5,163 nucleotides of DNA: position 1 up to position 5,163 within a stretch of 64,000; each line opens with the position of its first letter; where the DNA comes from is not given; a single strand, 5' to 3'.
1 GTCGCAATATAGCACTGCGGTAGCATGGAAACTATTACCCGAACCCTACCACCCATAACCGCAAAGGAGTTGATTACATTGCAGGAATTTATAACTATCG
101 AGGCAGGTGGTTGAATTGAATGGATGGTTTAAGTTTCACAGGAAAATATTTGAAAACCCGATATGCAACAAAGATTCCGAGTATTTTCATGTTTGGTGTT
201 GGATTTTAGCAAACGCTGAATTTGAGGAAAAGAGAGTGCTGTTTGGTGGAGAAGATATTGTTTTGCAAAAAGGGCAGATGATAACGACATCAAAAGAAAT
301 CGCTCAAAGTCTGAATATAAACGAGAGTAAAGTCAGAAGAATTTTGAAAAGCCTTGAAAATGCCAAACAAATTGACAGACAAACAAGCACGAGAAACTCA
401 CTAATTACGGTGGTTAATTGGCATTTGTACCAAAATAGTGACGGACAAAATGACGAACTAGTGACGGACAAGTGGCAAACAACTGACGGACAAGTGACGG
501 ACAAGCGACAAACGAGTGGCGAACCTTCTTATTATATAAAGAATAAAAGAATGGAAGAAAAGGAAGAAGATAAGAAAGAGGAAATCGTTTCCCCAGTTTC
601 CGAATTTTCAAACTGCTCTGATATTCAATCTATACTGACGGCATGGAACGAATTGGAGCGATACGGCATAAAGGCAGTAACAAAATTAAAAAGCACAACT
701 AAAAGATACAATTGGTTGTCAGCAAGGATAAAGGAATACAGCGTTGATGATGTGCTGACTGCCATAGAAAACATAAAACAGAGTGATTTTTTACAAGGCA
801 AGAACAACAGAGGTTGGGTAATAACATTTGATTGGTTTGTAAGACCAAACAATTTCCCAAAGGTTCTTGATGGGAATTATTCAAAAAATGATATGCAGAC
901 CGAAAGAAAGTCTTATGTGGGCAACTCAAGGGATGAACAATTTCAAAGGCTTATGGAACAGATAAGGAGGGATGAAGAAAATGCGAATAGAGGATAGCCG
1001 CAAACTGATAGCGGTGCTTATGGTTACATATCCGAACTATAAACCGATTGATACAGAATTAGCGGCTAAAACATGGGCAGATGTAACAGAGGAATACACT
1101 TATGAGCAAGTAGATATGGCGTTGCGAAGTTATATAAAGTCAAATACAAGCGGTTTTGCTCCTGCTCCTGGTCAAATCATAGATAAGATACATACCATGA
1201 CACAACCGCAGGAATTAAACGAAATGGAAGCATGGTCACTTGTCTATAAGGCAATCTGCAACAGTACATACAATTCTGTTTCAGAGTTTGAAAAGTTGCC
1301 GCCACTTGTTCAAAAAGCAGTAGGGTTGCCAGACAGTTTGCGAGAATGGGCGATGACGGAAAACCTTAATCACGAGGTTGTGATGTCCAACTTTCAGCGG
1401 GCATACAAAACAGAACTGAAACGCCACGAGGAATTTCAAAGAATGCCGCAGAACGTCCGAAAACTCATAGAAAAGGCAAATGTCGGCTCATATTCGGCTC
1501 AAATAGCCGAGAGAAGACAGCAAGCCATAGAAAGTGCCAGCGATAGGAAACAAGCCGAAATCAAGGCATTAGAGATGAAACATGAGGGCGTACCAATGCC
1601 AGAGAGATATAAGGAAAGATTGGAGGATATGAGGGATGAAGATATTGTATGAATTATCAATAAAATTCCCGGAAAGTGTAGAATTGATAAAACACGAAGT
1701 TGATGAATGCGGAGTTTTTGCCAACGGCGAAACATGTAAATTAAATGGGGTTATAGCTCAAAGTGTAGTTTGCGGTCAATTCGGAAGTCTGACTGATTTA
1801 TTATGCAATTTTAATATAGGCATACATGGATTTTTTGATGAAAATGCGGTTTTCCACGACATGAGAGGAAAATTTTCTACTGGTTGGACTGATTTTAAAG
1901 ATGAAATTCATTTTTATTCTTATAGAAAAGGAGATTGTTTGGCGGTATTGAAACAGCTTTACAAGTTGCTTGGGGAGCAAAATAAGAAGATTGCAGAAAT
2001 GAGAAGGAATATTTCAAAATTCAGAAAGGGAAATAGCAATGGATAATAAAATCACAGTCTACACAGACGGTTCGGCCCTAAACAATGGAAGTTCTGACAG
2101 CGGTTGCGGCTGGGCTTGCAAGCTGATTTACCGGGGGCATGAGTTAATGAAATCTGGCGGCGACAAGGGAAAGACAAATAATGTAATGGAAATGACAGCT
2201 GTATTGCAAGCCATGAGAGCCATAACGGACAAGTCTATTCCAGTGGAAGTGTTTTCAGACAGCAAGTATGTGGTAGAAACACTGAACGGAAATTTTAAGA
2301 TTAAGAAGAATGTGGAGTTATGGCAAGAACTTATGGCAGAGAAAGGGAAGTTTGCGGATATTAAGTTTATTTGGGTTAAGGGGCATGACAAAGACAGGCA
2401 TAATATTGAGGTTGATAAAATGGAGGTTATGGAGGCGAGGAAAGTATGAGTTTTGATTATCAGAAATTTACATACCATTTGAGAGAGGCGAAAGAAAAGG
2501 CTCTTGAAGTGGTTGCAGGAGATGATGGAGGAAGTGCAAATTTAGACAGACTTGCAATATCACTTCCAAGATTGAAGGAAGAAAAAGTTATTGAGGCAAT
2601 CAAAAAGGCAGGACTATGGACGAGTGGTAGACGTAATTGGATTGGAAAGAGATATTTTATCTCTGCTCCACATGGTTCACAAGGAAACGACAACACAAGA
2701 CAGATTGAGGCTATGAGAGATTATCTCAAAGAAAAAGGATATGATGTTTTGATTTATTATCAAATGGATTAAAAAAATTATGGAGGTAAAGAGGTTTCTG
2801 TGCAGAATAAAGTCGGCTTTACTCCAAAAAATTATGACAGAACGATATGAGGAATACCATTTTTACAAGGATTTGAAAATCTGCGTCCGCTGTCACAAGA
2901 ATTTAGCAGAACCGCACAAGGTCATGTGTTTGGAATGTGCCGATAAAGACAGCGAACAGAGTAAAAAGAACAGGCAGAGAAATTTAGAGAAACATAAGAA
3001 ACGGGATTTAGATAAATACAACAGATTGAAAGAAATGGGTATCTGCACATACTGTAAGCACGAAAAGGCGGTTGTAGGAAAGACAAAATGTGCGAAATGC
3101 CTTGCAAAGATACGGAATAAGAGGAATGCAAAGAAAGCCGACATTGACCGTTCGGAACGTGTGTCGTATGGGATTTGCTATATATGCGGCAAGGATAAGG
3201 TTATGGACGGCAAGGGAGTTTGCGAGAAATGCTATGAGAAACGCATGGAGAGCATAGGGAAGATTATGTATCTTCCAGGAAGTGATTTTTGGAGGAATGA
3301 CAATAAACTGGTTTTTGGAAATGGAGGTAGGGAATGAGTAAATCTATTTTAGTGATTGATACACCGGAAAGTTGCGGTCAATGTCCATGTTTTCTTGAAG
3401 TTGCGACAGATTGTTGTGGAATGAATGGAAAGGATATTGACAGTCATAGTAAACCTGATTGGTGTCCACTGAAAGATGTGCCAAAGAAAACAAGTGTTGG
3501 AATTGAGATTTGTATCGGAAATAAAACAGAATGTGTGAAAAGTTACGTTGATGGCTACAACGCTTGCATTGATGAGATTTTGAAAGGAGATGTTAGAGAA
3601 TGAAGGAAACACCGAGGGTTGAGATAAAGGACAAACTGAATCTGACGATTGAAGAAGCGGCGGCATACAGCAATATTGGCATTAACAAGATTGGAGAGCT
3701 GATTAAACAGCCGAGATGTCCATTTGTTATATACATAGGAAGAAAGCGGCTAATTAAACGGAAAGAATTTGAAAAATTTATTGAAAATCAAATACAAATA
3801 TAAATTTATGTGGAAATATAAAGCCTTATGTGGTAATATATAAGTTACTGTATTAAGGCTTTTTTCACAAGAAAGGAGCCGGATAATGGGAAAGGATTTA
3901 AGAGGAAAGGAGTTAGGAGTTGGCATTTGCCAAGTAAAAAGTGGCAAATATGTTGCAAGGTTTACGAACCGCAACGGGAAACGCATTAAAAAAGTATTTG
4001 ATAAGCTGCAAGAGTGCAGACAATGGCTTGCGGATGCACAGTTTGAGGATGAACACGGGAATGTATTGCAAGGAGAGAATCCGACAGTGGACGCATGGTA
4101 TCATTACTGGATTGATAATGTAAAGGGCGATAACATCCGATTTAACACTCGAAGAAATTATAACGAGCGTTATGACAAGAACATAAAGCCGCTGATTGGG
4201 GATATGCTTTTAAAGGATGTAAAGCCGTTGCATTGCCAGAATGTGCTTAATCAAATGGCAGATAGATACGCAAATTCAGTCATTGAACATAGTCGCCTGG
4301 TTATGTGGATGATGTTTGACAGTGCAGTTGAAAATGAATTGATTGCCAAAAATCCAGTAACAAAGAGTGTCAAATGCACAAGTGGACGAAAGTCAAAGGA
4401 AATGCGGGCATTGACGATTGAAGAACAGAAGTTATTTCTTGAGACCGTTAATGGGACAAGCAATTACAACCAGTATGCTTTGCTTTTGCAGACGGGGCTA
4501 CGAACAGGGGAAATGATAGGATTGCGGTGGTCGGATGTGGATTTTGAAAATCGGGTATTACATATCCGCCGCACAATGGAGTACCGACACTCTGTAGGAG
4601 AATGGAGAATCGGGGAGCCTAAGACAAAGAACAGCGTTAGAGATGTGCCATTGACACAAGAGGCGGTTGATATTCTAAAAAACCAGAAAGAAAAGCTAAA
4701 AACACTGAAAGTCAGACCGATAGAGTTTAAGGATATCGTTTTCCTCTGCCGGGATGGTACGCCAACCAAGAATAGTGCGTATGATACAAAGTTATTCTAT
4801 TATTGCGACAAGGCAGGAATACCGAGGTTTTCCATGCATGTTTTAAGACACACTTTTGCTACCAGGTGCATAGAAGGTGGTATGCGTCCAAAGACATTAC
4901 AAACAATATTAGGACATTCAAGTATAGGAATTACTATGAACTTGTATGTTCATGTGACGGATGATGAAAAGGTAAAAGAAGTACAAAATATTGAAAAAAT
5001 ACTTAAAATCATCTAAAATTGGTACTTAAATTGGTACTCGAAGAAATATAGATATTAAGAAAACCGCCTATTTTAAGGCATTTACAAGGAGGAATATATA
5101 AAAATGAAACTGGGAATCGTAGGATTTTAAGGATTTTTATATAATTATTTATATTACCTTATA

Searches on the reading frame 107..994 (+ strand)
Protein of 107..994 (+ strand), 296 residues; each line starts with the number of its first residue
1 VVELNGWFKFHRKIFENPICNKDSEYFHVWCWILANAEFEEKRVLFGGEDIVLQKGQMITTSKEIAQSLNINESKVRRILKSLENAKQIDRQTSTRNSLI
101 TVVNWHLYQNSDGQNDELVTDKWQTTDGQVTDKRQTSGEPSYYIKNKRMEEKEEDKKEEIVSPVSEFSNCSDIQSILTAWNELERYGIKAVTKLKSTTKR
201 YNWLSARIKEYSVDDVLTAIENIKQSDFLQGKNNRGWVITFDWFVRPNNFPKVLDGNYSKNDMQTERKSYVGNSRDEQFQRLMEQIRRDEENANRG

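Call 34: search_protein_families(library=phrogs, proteins=[window:107-994:+], max_evalue=0.00001)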
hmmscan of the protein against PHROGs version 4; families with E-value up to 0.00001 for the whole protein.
window:107-994:+ (296 aa): 9 families
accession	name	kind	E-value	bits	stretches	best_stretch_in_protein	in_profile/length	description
phrog_10469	-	DNA, RNA and nucleotide metabolism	5.9e-32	112.2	1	52-269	54-283/305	DnaD-like helicase loader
phrog_2514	-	DNA, RNA and nucleotide metabolism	3.3e-28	99.8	1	5-160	3-158/270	DnaD-like helicase loader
phrog_19658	-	DNA, RNA and nucleotide metabolism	1.1e-26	95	1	54-277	34-270/283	replication initiation protein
phrog_345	-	DNA, RNA and nucleotide metabolism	1.4e-23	85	1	8-260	28-291/297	replication initiation O-like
phrog_186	-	DNA, RNA and nucleotide metabolism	7.9e-14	53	1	5-223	20-212/308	DnaD-like helicase loader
phrog_7498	-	DNA, RNA and nucleotide metabolism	7.6e-11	42.7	1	2-173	2-183/296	DnaD-like helicase loader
phrog_27581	-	unknown function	5.6e-10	40.3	1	5-114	26-141/216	-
phrog_5810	-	DNA, RNA and nucleotide metabolism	5.6e-09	37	1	60-258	40-266/268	replication initiation protein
phrog_35955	-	unknown function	2.8e-08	34.5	1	27-141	25-142/285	-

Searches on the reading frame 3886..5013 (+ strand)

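Call 34: search_protein_families(library=phrogs, proteins=[window:3886-5013:+], max_evalue=0.00001)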
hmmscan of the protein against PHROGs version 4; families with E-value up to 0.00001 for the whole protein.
window:3886-5013:+ (376 aa): 7 families
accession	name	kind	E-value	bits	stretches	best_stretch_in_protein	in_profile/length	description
phrog_1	-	integration and excision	2.7e-80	272.4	1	18-374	120-452/611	integrase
phrog_216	-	integration and excision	6.3e-40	138.1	1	135-373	17-240/301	integrase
phrog_7685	-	integration and excision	5.2e-20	73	1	241-374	118-240/240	integrase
phrog_7244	-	integration and excision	7.9e-10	39.4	1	65-228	72-231/263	integrase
phrog_26960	-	unknown function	4.5e-09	37.7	1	22-138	20-141/146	-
phrog_7269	-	integration and excision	8.2e-08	33.1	1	315-363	28-75/89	integrase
phrog_34557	-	integration and excision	2.6e-06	28.3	1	199-359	6-168/183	integrase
